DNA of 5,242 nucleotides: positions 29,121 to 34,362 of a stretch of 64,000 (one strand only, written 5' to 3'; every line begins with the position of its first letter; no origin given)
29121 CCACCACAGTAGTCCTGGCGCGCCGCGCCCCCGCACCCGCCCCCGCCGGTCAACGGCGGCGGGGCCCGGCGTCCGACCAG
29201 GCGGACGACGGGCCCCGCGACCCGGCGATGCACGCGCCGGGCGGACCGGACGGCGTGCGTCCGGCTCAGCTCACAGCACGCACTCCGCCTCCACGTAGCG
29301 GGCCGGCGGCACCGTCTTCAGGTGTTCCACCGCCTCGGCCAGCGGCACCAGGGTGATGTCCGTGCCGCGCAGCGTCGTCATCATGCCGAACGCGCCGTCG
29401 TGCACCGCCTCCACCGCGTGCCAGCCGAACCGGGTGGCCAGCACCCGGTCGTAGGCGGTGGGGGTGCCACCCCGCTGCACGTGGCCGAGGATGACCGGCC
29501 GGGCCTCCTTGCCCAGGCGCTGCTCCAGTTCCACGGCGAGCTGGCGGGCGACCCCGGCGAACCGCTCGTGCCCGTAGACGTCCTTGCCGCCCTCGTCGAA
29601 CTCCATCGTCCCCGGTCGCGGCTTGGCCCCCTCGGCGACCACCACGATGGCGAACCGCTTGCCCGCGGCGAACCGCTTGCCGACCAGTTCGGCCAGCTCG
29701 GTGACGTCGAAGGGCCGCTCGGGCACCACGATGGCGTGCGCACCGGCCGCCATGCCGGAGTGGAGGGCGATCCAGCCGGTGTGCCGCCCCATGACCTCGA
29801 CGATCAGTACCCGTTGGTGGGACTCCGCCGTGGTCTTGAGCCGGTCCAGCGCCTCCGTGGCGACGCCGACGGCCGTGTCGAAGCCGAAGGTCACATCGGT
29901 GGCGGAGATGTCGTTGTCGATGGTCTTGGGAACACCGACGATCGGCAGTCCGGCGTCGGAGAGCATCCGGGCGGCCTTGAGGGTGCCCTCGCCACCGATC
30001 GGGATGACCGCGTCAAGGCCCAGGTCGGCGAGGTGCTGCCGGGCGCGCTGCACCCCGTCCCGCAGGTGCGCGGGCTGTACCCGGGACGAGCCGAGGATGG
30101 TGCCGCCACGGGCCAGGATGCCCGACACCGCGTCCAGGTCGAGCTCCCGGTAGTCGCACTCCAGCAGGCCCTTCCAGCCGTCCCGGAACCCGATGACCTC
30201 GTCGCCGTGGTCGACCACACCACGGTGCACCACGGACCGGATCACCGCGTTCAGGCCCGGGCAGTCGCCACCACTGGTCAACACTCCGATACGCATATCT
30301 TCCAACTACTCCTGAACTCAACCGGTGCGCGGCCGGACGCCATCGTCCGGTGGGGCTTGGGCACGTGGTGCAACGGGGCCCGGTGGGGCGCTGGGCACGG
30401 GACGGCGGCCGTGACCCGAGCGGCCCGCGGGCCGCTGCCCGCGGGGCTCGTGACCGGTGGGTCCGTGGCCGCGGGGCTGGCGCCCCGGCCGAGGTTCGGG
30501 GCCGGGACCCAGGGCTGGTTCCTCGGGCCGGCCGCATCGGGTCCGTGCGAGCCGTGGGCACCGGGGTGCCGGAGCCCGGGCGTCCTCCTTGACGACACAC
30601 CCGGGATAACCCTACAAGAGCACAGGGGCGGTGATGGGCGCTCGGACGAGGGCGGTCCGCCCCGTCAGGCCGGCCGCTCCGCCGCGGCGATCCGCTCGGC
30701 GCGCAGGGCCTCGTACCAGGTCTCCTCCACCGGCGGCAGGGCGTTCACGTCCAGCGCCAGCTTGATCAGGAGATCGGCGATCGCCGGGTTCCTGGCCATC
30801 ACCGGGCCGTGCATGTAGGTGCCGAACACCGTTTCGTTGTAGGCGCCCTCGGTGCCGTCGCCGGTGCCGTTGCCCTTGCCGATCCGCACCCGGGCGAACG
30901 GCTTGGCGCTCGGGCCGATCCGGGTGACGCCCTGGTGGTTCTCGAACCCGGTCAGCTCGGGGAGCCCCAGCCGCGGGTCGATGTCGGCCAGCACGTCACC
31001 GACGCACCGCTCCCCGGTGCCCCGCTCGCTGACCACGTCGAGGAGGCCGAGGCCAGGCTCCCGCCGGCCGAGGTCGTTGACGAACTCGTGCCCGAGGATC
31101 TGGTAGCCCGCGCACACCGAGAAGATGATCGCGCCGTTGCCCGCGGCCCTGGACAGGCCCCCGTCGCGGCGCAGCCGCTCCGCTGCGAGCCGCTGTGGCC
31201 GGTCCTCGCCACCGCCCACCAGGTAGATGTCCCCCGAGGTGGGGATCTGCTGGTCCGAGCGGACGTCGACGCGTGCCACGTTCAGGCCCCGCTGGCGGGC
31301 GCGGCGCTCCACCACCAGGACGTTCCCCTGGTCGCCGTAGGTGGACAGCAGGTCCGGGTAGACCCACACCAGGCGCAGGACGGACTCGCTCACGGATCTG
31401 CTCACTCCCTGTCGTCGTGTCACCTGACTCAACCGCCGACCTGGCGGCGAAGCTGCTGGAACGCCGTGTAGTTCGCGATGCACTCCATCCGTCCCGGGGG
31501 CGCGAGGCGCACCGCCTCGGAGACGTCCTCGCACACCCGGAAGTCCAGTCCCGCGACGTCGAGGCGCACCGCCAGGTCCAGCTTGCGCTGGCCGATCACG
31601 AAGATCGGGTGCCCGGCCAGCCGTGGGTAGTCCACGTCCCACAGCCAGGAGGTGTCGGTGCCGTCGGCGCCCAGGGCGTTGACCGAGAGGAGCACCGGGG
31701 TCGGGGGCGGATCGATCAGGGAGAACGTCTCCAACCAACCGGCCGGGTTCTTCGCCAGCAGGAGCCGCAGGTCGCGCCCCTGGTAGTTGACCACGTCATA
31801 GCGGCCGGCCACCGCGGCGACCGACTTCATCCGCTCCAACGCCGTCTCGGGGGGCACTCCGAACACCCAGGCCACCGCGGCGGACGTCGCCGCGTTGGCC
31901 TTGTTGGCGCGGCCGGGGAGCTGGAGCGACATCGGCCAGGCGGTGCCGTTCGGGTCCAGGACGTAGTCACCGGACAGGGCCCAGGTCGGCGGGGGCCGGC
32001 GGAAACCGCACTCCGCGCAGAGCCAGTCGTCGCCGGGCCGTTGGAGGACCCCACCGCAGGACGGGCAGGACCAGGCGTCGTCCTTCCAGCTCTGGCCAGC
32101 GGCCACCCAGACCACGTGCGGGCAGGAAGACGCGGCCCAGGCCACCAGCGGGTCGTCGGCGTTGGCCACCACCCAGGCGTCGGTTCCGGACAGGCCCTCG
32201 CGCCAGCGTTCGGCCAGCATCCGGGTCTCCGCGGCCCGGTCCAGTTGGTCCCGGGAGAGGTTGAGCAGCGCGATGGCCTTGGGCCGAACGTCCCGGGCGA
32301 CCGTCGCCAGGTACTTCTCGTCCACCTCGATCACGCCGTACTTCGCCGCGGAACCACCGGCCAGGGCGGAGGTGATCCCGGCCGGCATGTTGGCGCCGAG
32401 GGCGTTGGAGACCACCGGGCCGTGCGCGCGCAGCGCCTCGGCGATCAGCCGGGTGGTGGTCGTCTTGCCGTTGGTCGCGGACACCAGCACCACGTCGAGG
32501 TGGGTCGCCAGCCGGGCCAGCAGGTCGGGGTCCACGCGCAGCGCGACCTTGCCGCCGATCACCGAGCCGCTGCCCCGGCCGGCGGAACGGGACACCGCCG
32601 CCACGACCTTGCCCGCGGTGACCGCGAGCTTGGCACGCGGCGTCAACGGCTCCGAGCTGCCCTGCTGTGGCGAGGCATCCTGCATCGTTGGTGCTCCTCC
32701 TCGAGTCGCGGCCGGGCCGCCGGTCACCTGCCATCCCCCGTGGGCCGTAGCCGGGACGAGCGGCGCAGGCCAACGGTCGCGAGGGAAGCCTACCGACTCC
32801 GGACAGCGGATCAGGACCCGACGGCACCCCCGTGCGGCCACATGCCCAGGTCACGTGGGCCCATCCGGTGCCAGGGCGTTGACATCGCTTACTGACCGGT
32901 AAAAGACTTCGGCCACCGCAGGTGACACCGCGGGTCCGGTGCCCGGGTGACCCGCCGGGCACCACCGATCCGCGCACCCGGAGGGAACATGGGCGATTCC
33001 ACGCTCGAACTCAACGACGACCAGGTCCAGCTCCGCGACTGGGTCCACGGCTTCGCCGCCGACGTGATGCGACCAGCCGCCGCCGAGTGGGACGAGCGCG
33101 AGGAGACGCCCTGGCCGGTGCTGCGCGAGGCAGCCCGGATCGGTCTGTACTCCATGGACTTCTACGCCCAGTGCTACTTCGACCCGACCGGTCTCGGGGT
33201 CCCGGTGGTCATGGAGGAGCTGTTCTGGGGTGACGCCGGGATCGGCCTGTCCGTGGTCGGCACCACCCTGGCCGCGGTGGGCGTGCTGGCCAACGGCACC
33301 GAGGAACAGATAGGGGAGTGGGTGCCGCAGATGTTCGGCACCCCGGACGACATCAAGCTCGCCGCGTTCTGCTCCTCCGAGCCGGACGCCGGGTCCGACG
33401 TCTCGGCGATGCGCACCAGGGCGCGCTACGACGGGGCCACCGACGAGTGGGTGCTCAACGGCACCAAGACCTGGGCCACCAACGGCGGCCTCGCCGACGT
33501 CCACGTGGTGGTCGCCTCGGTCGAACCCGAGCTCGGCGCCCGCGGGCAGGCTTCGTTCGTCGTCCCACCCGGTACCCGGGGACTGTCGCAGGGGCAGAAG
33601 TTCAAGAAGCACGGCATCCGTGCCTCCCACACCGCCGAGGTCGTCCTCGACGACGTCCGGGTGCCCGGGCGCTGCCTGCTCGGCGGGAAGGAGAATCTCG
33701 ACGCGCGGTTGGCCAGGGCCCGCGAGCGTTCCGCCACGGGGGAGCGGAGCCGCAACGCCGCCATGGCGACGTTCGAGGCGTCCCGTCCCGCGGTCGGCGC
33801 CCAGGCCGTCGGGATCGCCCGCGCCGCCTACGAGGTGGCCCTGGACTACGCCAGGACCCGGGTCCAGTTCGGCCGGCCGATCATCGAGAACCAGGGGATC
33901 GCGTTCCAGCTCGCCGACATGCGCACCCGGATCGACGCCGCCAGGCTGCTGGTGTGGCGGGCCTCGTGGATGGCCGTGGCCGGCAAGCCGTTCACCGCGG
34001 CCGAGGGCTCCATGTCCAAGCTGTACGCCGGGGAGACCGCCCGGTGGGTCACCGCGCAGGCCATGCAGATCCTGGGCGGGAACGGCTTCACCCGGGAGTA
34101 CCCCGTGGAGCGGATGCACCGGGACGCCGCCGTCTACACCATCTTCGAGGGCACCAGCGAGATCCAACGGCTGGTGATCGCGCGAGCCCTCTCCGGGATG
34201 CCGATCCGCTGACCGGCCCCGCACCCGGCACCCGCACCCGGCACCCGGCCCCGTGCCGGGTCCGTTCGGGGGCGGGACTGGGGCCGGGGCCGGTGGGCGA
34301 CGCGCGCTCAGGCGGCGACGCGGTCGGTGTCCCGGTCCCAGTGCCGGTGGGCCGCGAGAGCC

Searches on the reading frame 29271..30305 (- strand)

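Call 4: search_protein_families(library=pfam, proteins=[window:29271-30305:-], max_evalue=0.01)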
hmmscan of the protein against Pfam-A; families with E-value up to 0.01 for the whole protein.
window:29271-30305:- (344 aa): 2 families
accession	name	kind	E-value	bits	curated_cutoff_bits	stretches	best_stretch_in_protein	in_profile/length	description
PF00365.25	PFK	-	4.1e-106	354.8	30.9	1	5-301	1-277/277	Phosphofructokinase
PF01513.26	NAD_kinase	-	0.00093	19.9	25.5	1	89-126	65-103/130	ATP-NAD kinase N-terminal domain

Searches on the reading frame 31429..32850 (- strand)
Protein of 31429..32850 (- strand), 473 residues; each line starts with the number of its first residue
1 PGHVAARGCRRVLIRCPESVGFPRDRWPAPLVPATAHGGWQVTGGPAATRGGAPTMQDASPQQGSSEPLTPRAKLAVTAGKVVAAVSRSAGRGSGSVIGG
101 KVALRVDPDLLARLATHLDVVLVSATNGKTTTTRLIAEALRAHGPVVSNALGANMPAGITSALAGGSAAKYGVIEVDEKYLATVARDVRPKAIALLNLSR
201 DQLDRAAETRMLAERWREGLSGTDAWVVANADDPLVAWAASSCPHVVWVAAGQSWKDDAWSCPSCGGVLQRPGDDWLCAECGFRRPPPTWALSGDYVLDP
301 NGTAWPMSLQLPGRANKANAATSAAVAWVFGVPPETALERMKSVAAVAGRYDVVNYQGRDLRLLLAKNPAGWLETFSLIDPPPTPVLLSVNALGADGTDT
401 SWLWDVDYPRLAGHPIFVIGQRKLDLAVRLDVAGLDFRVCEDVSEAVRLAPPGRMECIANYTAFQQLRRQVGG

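Call 92: search_protein_families(library=pfam, proteins=[window:31429-32850:-], max_evalue=0.00001)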
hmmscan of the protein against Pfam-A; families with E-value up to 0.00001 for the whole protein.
window:31429-32850:- (473 aa): 2 families
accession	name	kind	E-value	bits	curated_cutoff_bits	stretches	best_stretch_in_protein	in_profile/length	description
PF08353.15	MurT_C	-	2.8e-18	66.4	25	1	365-463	1-109/110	MurT ligase C-terminal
PF08245.18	Mur_ligase_M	-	5.2e-10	40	24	1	126-245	4-141/200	Mur ligase middle domain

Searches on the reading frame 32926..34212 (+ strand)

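Call 92: search_protein_families(library=pfam, proteins=[window:32926-34212:+], max_evalue=0.00001)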
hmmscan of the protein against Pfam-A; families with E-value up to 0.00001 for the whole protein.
window:32926-34212:+ (428 aa): 4 families
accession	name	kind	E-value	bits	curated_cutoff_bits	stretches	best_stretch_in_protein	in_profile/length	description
PF00441.29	Acyl-CoA_dh_1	-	8.8e-52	175.7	22.4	1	277-422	5-149/150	Acyl-CoA dehydrogenase, C-terminal domain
PF08028.16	Acyl-CoA_dh_2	-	1e-25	91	22.7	1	290-411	3-133/134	Acyl-CoA dehydrogenase, C-terminal domain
PF02770.24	Acyl-CoA_dh_M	-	1.5e-23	83.2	33.3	1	147-244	1-97/97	Acyl-CoA dehydrogenase, middle domain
PF02771.21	Acyl-CoA_dh_N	-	1.3e-15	58.2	22.9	1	31-136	2-109/113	Acyl-CoA dehydrogenase, N-terminal domain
